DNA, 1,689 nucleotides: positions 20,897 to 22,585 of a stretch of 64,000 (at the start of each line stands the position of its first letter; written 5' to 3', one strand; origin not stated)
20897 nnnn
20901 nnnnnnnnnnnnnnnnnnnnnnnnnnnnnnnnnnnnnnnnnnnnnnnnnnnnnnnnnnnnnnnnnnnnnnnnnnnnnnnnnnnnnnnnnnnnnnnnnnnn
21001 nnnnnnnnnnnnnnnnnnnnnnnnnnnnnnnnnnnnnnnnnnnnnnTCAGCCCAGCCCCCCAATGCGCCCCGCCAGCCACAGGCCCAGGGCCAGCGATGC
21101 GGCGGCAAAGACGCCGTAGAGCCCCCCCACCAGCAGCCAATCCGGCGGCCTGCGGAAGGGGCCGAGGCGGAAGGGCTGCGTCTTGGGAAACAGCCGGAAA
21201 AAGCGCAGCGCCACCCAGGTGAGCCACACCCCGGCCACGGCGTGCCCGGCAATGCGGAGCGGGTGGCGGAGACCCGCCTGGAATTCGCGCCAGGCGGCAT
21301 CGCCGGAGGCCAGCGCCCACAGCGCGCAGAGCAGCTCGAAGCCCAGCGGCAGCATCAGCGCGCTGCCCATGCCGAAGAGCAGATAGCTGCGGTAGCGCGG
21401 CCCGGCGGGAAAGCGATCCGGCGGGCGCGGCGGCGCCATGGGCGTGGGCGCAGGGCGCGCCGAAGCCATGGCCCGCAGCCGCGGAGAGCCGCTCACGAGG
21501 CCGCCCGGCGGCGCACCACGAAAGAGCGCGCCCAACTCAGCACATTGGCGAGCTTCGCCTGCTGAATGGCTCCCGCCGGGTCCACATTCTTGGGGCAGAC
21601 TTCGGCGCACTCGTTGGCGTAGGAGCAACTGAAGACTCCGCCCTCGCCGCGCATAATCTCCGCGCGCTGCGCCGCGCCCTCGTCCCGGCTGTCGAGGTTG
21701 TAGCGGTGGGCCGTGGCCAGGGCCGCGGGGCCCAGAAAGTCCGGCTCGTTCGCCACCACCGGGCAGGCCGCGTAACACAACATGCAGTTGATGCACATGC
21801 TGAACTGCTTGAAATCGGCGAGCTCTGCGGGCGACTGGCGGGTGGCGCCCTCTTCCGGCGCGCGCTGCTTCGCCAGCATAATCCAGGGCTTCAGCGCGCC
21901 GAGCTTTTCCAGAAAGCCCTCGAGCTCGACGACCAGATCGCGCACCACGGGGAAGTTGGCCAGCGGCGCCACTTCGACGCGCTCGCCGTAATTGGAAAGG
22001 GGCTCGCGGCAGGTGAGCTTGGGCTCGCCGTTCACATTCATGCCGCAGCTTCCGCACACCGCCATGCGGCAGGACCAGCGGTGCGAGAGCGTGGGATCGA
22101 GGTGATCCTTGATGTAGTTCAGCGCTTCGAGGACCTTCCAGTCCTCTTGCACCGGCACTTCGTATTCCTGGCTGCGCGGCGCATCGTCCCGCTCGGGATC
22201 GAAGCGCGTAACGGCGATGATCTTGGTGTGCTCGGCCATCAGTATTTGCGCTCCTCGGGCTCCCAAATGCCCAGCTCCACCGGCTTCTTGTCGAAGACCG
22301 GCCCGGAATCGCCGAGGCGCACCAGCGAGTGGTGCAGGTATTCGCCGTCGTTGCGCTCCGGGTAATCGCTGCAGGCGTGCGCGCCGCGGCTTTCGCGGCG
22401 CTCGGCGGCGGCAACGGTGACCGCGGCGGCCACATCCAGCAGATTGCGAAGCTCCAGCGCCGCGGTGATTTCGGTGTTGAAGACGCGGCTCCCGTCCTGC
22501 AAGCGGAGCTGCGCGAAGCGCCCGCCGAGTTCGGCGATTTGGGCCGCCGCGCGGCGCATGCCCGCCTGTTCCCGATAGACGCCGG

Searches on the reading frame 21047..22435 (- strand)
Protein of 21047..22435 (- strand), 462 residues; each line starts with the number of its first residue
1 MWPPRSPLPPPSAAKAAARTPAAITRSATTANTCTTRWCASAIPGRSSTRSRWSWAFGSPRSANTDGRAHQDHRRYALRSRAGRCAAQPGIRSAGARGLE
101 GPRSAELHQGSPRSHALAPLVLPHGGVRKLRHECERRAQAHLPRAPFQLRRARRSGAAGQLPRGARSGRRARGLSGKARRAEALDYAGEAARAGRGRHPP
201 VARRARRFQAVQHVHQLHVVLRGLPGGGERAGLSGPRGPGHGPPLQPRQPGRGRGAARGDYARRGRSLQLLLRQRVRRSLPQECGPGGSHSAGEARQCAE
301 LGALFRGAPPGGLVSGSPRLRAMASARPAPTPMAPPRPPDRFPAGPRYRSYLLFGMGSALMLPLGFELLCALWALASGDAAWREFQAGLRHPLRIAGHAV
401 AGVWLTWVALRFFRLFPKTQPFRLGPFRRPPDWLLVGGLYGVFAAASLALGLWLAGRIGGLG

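Call 44: search_protein_families(library=pfam, proteins=[window:21047-22435:-], max_evalue=0.00001)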
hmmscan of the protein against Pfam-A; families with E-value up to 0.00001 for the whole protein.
window:21047-22435:- (462 aa): 1 family
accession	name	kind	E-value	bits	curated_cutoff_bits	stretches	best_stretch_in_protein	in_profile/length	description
PF02300.22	Fumarate_red_C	-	1.7e-09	38.3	24.2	1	346-450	19-122/127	Fumarate reductase subunit C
